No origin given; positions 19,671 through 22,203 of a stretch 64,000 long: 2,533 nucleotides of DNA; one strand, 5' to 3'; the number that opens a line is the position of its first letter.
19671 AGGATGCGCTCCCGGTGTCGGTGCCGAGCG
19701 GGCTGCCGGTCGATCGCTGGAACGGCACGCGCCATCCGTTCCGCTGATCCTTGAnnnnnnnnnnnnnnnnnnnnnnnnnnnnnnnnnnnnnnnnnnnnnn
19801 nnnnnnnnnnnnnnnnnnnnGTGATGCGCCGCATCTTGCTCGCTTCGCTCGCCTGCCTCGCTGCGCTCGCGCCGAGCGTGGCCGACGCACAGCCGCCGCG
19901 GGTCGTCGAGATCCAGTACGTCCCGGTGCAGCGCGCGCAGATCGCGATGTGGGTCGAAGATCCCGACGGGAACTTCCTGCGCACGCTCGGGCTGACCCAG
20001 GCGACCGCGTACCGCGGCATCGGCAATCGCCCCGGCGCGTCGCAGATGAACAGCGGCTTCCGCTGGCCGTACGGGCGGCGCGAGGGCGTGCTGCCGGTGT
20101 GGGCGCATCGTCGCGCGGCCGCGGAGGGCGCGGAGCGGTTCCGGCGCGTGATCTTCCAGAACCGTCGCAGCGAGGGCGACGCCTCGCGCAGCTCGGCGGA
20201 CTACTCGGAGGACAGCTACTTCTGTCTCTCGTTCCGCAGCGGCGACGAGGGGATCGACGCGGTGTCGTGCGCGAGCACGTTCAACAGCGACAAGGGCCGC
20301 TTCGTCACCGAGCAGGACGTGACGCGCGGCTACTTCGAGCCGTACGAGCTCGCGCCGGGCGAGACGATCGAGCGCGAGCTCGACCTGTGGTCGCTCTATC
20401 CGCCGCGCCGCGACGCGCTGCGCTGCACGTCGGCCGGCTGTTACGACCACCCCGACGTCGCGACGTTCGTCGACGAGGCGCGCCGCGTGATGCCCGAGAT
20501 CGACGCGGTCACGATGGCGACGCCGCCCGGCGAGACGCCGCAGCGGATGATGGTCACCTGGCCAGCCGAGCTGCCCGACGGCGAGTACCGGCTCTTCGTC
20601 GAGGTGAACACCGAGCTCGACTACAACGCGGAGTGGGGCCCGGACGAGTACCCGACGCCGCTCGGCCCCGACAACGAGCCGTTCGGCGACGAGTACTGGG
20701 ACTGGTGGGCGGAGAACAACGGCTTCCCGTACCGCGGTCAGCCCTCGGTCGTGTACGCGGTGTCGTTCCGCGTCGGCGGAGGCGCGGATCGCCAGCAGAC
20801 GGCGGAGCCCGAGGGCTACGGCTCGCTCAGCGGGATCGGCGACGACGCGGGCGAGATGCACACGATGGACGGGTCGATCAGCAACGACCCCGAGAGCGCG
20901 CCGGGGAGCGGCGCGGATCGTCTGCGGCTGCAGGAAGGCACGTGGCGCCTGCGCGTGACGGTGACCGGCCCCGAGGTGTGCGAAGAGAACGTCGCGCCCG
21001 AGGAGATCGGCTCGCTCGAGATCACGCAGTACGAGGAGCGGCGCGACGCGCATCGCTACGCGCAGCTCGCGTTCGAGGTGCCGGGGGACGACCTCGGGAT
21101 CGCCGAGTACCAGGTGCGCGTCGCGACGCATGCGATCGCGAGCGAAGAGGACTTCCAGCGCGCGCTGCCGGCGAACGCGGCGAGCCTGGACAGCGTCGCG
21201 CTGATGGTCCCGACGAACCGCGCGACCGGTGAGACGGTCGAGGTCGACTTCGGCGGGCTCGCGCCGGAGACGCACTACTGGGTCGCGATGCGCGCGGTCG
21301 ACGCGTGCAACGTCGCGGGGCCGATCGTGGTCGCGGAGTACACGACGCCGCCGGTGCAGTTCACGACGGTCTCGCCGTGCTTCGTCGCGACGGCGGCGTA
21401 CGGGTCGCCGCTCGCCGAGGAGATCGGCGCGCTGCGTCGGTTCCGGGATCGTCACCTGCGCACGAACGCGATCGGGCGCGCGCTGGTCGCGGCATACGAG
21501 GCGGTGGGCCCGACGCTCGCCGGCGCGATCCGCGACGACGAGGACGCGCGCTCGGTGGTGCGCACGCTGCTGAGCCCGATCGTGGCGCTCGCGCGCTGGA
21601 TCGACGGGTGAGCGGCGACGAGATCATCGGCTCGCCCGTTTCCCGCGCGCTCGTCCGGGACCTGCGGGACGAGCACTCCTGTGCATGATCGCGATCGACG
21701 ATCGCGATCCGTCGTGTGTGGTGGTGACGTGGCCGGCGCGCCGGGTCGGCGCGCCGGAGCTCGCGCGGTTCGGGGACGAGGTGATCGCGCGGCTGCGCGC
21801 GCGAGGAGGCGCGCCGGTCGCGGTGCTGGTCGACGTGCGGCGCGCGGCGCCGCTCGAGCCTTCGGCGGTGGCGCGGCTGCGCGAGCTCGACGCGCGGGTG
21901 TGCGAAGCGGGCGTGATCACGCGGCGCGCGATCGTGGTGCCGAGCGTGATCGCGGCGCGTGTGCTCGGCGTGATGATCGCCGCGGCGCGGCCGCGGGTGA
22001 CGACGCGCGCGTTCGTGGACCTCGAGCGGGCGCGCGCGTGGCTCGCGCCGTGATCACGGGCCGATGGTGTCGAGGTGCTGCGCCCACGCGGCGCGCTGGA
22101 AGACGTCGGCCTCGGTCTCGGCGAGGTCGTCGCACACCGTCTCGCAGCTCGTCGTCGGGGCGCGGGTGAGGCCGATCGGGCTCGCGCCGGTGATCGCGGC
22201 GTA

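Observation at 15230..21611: ECF sigma/anti-sigma-controlled module encoding a MauG/CCP-like di-haem enzyme next to secreted Trp/Tyr-rich proteins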

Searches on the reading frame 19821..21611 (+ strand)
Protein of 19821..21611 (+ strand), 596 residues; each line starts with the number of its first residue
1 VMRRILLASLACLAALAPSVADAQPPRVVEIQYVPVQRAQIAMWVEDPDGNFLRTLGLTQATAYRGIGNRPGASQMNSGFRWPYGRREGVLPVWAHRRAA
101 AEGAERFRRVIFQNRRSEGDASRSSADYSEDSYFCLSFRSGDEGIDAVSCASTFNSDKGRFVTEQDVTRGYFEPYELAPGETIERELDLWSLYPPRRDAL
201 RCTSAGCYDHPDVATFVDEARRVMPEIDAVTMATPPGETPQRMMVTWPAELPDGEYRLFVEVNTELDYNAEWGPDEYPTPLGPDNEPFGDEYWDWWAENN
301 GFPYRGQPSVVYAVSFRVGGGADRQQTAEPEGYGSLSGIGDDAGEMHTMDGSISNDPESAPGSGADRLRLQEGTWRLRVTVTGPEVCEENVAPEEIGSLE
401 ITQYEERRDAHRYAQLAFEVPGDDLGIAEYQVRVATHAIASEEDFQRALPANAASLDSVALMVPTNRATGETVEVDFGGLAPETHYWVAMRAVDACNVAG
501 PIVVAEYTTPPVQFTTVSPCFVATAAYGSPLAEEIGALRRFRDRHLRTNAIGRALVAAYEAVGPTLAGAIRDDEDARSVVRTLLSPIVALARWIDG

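Call 4: search_protein_families(library=pfam, proteins=[window:19821-21611:+], max_evalue=0.01)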
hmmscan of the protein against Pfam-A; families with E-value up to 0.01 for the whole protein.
window:19821-21611:+ (596 aa): 1 family
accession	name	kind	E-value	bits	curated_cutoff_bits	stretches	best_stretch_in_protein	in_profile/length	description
PF10029.15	DUF2271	-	3.4e-06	27.3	27.3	0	221-265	58-105/136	Predicted periplasmic protein (DUF2271)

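Call 5: search_protein_families(library=ncbifam, proteins=[window:19821-21611:+], max_evalue=0.01)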
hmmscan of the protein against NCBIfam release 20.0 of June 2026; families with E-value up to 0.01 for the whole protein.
window:19821-21611:+ (596 aa): 2 families
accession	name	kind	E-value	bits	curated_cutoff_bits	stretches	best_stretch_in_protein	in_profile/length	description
NF041770.1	CFI_box_CTERM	domain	1.1e-22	79.5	40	1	520-588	1-69/69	CFI-box-CTERM domain-containing protein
NF040554.1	mini_HHHH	equivalog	0.0054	16.9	40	0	5-28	7-30/45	HHHH-motif protein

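Call 6: find_homologous_proteins(query=window:19821-21608:+)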
Query window:19821-21608:+ (596 aa): 1599 proteins with E <= 0.001 among 8000 candidates; the best 120 are listed.
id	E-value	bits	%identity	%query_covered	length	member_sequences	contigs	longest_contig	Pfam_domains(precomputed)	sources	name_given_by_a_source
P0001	0.0e+0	1368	100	100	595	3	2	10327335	PF10029.16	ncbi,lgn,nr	ncbi:CFI-box-CTERM domain-containing protein [Sandaracinus amylolyticus]|nr:CFI-box-CTERM domain-con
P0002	0.0e+0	1035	78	96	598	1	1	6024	PF10029.16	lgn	-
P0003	1.1e-275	934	70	100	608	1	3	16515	PF10029.16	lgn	-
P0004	3.6e-266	903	69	95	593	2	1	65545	-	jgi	jgi:hypothetical protein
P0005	3.5e-264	896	66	100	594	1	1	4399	-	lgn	-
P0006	2.8e-260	883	66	100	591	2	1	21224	-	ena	-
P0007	6.6e-260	882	66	99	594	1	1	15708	-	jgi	jgi:hypothetical protein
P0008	1.1e-255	868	65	99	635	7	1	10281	-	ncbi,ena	-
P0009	1.2e-237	809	62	99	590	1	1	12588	-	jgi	jgi:hypothetical protein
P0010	1.2e-235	802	63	99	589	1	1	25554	-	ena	-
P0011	9.2e-235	799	61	100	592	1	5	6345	-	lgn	-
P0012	4.4e-234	797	61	100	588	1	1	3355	PF10029.16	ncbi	-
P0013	4.0e-233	794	62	99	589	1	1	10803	-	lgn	-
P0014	1.0e-231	789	62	96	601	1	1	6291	PF10029.16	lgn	-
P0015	2.1e-230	785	64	94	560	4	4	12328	PF10029.16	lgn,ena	-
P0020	1.0e-227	776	61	96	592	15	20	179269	PF10029.16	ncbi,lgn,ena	-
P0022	2.0e-227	775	60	100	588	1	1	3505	PF10029.16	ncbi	-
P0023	2.0e-227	775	61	100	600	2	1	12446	PF10029.16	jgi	-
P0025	1.9e-226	772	61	100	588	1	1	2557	PF10029.16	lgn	-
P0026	2.0e-226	772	60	100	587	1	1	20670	PF10029.16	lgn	-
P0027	3.0e-226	771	61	97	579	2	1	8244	PF10029.16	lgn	-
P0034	2.2e-223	761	61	96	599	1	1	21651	PF10029.16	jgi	jgi:hypothetical protein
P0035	4.8e-222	757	62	96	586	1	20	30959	PF10029.16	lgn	-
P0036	5.2e-222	757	61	97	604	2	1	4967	PF10029.16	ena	-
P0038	1.0e-221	756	59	98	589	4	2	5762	PF10029.16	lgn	-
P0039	1.3e-221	756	60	98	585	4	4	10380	PF10029.16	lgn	-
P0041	2.8e-221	755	58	99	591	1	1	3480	PF10029.16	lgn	-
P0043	1.3e-220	752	59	100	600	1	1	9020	PF10029.16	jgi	jgi:hypothetical protein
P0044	3.0e-220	751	61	97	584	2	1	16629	PF10029.16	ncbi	ncbi:MAG: hypothetical protein OHK0013_22770 [Sandaracinaceae bacterium]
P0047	6.0e-219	747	57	97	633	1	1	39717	PF10029.16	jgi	jgi:hypothetical protein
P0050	4.2e-218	744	59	99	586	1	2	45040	PF10029.16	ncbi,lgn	ncbi:MAG: CFI-box-CTERM domain-containing protein [Sandaracinaceae bacterium]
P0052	7.3e-218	743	58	99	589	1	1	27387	PF10029.16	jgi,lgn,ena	-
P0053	1.4e-217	742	59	96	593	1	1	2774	PF10029.16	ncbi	-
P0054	2.1e-217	742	59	98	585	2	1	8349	PF10029.16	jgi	jgi:hypothetical protein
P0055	1.3e-216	739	60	95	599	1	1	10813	PF10029.16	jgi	jgi:hypothetical protein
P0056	1.3e-216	739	59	95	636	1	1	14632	PF10029.16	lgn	-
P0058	3.4e-216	738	59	97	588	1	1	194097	PF10029.16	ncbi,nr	ncbi:MAG: hypothetical protein KF729_02610 [Sandaracinaceae bacterium]|nr:hypothetical protein [Sand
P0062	1.8e-215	735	60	95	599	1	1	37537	PF10029.16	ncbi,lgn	-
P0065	1.4e-214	732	59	95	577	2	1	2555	PF10029.16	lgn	-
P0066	5.8e-214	730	57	99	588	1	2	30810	PF10029.16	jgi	jgi:hypothetical protein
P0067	1.1e-213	730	57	100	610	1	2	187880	PF10029.16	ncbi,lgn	-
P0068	1.2e-213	729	59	99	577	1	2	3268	PF10029.16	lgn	-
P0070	2.5e-213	728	58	95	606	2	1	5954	PF10029.16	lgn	-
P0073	1.3e-212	726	57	98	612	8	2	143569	PF10029.16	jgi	jgi:hypothetical protein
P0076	4.0e-211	721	59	95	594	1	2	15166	PF10029.16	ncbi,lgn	ncbi:MAG: CFI-box-CTERM domain-containing protein [Sandaracinaceae bacterium]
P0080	7.4e-210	717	57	97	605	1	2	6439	PF10029.16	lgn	-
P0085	4.0e-207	708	57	98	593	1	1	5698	PF10029.16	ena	-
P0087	3.8e-206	705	57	95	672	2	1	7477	PF10029.16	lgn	-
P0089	1.7e-205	702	56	100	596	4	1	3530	PF10029.16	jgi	-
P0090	3.1e-205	702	57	99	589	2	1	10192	PF10029.16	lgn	-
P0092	7.6e-205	700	57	95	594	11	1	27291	PF10029.16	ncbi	-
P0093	6.0e-204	697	58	95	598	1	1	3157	PF10029.16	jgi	jgi:hypothetical protein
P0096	5.4e-203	694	56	99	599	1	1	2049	PF10029.16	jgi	jgi:hypothetical protein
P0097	2.6e-201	689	56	99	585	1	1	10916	PF10029.16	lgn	-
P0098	4.3e-201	688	53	100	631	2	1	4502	PF10029.16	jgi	jgi:hypothetical protein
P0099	2.3e-199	682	55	99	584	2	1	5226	PF10029.16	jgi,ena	-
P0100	5.7e-199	681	57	98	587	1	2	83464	PF10029.16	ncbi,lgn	-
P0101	6.3e-199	681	56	95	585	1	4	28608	PF10029.16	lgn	-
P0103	3.6e-197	675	54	100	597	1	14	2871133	PF10029.16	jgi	jgi:hypothetical protein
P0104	5.4e-197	674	56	95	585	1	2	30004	PF10029.16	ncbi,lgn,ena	-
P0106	3.9e-196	671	53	100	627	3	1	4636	PF10029.16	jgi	-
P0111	2.0e-194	666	54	99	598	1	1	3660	PF10029.16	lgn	-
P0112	3.7e-194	665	55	99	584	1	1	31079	PF10029.16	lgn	-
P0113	5.7e-194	664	55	97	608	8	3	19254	PF10029.16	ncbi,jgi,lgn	jgi:hypothetical protein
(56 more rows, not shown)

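Call 10: find_related_loci(query=A1, collection=genome_contigs, flank=10000)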
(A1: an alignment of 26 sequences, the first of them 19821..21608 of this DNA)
Query A1 (596 aa) in genome_contigs; peptide patterns used: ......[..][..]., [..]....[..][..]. (x = any residue, [..] = any of these).
600 stretches matched a pattern (row limit reached: there are more); 576 encode a relative of the query (tblastn E <= 1e-3); the best 80 are kept; 79 distinct loci.
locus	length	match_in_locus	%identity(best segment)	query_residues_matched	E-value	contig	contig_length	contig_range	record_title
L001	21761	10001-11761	66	4-595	0e+0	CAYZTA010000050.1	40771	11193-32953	MAG TPA_asm: uncultured Sandaracinus sp. isolate binchicken_co322_224 genome assembly, contig: NODE_1655_length_40771_co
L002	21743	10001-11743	61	4-590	0e+0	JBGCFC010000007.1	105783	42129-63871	MAG: Sandaracinaceae bacterium isolate SGMAG-31 contig7, whole genome shotgun sequence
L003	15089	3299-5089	58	2-595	0e+0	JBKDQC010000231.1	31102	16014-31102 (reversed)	MAG: Deltaproteobacteria bacterium isolate samp_2153_concoct_538 samp_2153_758942, whole genome shotgun sequence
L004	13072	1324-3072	58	11-590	0e+0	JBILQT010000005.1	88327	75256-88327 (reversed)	MAG: Sandaracinaceae bacterium isolate ME2018-06-07_3300034013_group8_bin51 Rohwer_bin1494_scaffold_107_c1, whole genome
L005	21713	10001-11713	59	18-595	0e+0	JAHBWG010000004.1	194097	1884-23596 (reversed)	MAG: Sandaracinaceae bacterium isolate ACE_MYX11 MYX11_4, whole genome shotgun sequence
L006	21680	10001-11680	60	27-596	0e+0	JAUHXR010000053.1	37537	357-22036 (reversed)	MAG: Polyangia bacterium isolate 3_bin.16 NODE_1507_length_37537_cov_2.355199, whole genome shotgun sequence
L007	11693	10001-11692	59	7-573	0e+0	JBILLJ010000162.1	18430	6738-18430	MAG: Sandaracinaceae bacterium isolate ME2017-07-27_3300044645_group7_bin65 Rohwer_bin1493_scaffold_2281_c1, whole genom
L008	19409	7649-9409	59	7-595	0e+0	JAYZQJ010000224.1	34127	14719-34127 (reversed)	MAG: Myxococcota bacterium isolate XB_MAG420 DB_MAG420_0224, whole genome shotgun sequence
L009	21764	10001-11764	57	2-595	0e+0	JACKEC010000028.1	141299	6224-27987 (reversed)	MAG: Sandaracinaceae bacterium isolate HK-STAS-MYXO-23 HK-STAS-MYXO-23_28, whole genome shotgun sequence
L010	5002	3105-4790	61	27-595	0e+0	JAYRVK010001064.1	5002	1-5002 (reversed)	MAG: Sandaracinaceae bacterium isolate NJ_NJASGE3bin.19 k141_1342486, whole genome shotgun sequence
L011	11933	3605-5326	60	23-596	0e+0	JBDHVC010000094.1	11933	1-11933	MAG: Sandaracinaceae bacterium isolate AS-MESO-3CA.302 NODE_23121_length_11933_cov_17.366059, whole genome shotgun seque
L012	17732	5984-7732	56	1-594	0e+0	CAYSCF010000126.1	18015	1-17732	MAG TPA_asm: uncultured Sandaracinaceae bacterium isolate binchicken_co54_31 genome assembly, contig: NODE_5500_length_1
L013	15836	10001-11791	57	2-595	0e+0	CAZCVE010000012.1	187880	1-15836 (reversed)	MAG TPA_asm: uncultured Sandaracinaceae bacterium isolate SRP302895_co1_485 genome assembly, contig: NODE_136_length_187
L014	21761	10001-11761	56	4-595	0e+0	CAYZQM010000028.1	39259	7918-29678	MAG TPA_asm: uncultured Sandaracinaceae bacterium isolate binchicken_co179_62 genome assembly, contig: NODE_2729_length_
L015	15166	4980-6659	59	14-579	0e+0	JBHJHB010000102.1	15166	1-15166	MAG: Sandaracinaceae bacterium isolate sb_S12C846_1 S12Ck141_509447, whole genome shotgun sequence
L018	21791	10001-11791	53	27-595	0e+0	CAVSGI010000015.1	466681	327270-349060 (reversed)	MAG: uncultured delta proteobacterium isolate MFD05684.bin.2.251 genome assembly, contig: contig_54059, whole genome sho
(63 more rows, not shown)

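Call 33: search_protein_families(library=pfam, proteins=[L018:12028-13200:+, L018:7676-8779:+, L018:13979-15526:+, L018:2891-4177:+, L009:11799-13397:-, L002:8046-9110:+], max_evalue=0.001)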
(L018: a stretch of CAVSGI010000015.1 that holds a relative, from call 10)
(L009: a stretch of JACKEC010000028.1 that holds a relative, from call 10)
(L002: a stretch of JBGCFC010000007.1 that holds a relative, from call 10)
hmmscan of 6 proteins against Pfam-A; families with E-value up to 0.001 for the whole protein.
L018:12028-13200:+ (390 aa): 1 family
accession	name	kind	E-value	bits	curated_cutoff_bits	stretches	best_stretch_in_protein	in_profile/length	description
PF12094.14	DUF3570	-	1.1e-22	80.8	25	1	99-336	115-370/427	Protein of unknown function (DUF3570)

L018:7676-8779:+ (367 aa): 0 families

L018:13979-15526:+ (515 aa): 0 families

L018:2891-4177:+ (428 aa): 1 family
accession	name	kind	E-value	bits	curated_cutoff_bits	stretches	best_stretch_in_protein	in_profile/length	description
PF00266.25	Aminotran_5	-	2e-38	132.8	21.5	1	69-416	1-371/371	Aminotransferase class-V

L009:11799-13397:- (532 aa): 2 families
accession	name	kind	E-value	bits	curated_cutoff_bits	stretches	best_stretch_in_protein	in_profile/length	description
PF00069.31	Pkinase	-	7.5e-43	147.2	31.7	1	214-474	1-257/263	Protein kinase domain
PF07714.23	PK_Tyr_Ser-Thr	-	5.1e-23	82.1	23.1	1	215-478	2-258/258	Protein tyrosine and serine/threonine kinase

L002:8046-9110:+ (354 aa): 0 families

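Call 34: predict_structure(alignment_id=A1)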
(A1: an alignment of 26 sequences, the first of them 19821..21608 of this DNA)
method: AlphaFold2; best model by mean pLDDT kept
length: 596 residues; sequences in the alignment: 26
mean_pLDDT: 73.8   pTM: 0.73
mean pLDDT of the five models: 73.8, 73.8, 72.5, 64.5, 64.1
residues with pLDDT >= 90: 215; 70-90: 143; 50-70: 144; < 50: 94
segments of 3 or more residues with pLDDT < 50: 1-3, 71-86, 114-156, 271-273, 300-304, 514-532
pLDDT, mean of each block of 10 residues (from residue 1): 55 55 78 90 96 95 76 41 47 92 91 40 29 28 31 47 83 65 77 82 63 88 94 91 93 96 68 52 57 51 59 94 91 75 81 67 77 93 89 94 87 94 92 96 94 86 95 95 92 94 95 44 35 55 69 68 61 66 71 66
secondary structure, 60 per line:
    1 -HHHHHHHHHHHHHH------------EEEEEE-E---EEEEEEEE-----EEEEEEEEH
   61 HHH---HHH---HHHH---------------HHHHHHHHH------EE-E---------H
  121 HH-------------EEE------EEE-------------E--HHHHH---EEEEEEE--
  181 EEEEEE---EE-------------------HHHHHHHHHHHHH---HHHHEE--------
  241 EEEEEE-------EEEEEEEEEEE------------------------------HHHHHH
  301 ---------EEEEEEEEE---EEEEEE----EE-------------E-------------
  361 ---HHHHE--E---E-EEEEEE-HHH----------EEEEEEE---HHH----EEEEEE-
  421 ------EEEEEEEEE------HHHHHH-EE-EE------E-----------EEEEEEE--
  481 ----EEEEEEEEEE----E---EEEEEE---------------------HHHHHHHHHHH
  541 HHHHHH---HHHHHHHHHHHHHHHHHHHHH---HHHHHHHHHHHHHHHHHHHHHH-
elements in order: H2-15 E28-33 E39-46 E52-59 H60-63 H73-76 H92-100 E136-138 E145-147 H164-168 E172-178 E181-186 H211-223 H227-230 E241-246 E254-264 H295-300 E310-318 E322-327 H364-367 E377-382 E397-403 E414-419 E427-435 H442-447 E472-478 E485-494 E503-508 H530-546 H550-570 H574-595

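Call 42: search_solved_structures(query=A1, max_evalue=1, show_alignments=3)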
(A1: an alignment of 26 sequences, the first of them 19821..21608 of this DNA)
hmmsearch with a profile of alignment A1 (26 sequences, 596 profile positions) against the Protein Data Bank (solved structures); distinct sequences matched with E-value up to 1: 1.
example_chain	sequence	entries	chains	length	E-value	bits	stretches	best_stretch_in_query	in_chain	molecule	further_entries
7psg_A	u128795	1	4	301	0.53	11.9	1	208-323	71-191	Methyl-accepting chemotaxis protein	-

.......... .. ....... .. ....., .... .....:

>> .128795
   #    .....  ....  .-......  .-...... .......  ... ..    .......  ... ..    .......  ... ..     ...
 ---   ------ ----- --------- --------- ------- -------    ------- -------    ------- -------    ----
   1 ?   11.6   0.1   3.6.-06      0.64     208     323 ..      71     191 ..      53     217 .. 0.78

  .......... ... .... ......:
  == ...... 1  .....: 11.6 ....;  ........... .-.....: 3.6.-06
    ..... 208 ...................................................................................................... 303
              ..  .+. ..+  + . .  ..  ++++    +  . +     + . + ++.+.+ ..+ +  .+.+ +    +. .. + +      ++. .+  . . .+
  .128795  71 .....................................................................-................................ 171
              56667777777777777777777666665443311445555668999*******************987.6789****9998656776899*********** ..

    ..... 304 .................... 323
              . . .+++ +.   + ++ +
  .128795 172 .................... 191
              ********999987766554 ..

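Call 71: search_protein_families(library=pfam, proteins=[L018:13231-13890:-, L018:13883-14959:-, L018:14652-17240:-, L018:17430-18278:+, L018:18220-19338:-, L009:8949-9959:+], max_evalue=0.001)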
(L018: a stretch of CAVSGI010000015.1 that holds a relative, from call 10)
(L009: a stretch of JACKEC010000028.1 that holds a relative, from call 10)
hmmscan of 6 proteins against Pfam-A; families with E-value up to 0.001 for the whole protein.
L018:13231-13890:- (219 aa): 7 families
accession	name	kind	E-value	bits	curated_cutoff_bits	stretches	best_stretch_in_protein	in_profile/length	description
PF01135.25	PCMT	-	9.3e-63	212.2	20.3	1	16-211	8-208/210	Protein-L-isoaspartate(D-aspartate) O-methyltransferase (PCMT)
PF13649.12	Methyltransf_25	-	3e-07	31.5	27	1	84-160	1-78/97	Methyltransferase domain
PF08241.18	Methyltransf_11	-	8e-05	23.6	21.2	1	85-159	1-73/95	Methyltransferase domain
PF00398.26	RrnaAD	-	0.00022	20.9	24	1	73-137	23-85/263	Ribosomal RNA adenine dimethylase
PF13847.12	Methyltransf_31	-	0.00024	21.3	27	1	81-155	4-83/145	Methyltransferase domain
PF13489.12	Methyltransf_23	-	0.00029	21.1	27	1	79-152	21-87/164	Methyltransferase domain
PF05175.20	MTS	-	0.00081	19.5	23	0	79-152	30-104/170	Methyltransferase small domain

L018:13883-14959:- (358 aa): 2 families
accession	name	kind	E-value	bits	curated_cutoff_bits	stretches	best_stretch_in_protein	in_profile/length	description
PF00849.27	PseudoU_synth_2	-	1.8e-22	80.7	26.8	1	134-294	1-152/152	RNA pseudouridylate synthase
PF01479.30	S4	-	5.2e-08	32.9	22.8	1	59-104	1-47/48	S4 domain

L018:14652-17240:- (862 aa): 0 families

L018:17430-18278:+ (282 aa): 0 families

L018:18220-19338:- (372 aa): 0 families

L009:8949-9959:+ (336 aa): 11 families
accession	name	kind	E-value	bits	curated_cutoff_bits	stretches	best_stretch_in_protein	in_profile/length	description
PF10282.15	Lactonase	-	2.6e-12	47.1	21.7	1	47-203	143-319/344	Lactonase, 7-bladed beta-propeller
PF25174.1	Beta-prop_THOC3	-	1.2e-11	44.5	305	1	51-173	51-168/272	THOC3 beta-propeller domain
PF02239.22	Cytochrom_D1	-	1.3e-11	44.2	25.5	1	98-164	42-107/368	Cytochrome D1 heme domain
PF21783.3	YNCE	-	3.5e-10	40.2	27.1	1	43-182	194-332/339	YNCE-like beta-propeller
PF08450.18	SGL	-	5.4e-07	29.9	26.3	1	136-207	136-214/246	SMP-30/Gluconolactonase/LRE-like region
PF23414.1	Beta-prop_EML_2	-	2.1e-06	27.8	90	0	39-110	32-100/266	Echinoderm microtubule-associated protein second beta-propeller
PF23749.1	DUF7165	-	4.4e-05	22.9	26.7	1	91-197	21-128/442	Domain of unknown function (DUF7165)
PF07676.18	PD40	-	4.7e-05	23.7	20.9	0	91-109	8-27/38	WD40-like Beta Propeller Repeat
PF24684.1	Vgb_lyase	-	0.00044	19.6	50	1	134-272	55-194/290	Virginiamycin B lyase family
PF01436.27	NHL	-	0.00051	20.4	20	0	135-160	3-27/28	NHL repeat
PF01731.26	Arylesterase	-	0.00095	19.8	21.3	0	115-164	35-84/86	Arylesterase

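Call 84: search_protein_families(library=phrogs, proteins=[window:19821-21611:+], max_evalue=0.01)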
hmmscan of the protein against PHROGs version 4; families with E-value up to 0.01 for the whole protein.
window:19821-21611:+ (596 aa): 0 families

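Call 85: search_protein_families(library=padloc, proteins=[window:19821-21611:+], max_evalue=0.01)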
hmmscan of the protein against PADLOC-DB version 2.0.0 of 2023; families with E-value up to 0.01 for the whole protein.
window:19821-21611:+ (596 aa): 0 families

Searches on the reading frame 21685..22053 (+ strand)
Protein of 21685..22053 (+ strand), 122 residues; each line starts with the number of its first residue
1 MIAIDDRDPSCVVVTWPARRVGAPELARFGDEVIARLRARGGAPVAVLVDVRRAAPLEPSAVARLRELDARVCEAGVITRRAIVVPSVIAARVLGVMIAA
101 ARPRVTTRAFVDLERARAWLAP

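Call 33: search_protein_families(library=pfam, proteins=[window:21685-22053:+], max_evalue=0.001)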
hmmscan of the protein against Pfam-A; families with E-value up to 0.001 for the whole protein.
window:21685-22053:+ (122 aa): 2 families
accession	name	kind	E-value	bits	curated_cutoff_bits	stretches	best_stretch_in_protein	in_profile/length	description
PF11964.13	SpoIIAA-like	-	1.1e-05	26.5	25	1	32-121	21-106/106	SpoIIAA-like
PF25056.1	DUF7793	-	0.00038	20.9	26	1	35-121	29-110/113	Domain of unknown function (DUF7793)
